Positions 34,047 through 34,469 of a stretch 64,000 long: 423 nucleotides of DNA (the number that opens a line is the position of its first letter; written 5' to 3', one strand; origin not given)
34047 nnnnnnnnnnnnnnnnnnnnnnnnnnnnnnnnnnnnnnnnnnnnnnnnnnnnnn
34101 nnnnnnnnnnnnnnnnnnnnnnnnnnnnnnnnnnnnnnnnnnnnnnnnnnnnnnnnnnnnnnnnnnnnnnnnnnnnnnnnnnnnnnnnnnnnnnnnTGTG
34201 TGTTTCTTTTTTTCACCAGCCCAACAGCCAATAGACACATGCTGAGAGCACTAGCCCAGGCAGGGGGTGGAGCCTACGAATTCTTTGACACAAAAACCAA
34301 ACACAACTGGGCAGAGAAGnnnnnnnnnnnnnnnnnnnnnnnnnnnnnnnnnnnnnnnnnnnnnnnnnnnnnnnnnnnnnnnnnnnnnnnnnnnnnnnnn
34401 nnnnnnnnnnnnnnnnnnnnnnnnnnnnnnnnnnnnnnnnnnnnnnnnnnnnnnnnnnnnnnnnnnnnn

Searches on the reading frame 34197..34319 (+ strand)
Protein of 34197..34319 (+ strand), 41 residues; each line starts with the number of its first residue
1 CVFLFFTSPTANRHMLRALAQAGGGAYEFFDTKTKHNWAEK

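Call 40: find_homologous_proteins(query=window:34197-34319:+, max_evalue=0.001)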
Query seq(41 aa) (41 aa): 9 proteins with E <= 0.001 among 9 candidates.
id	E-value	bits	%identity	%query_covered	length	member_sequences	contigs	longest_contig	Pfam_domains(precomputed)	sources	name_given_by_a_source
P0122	8.2e-17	76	88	100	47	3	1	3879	-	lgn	-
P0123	8.8e-16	73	88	98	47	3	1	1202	-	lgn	-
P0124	1.0e-14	70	85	98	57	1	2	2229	-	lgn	-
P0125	3.5e-13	65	78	100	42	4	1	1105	-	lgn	-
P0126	1.5e-12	63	88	83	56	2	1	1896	-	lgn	-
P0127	9.1e-9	52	96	66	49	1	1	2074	-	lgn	-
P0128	2.4e-8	50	93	66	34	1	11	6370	-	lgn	-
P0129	2.5e-8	50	93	66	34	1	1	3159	-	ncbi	-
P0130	4.3e-8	50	93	66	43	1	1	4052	-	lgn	-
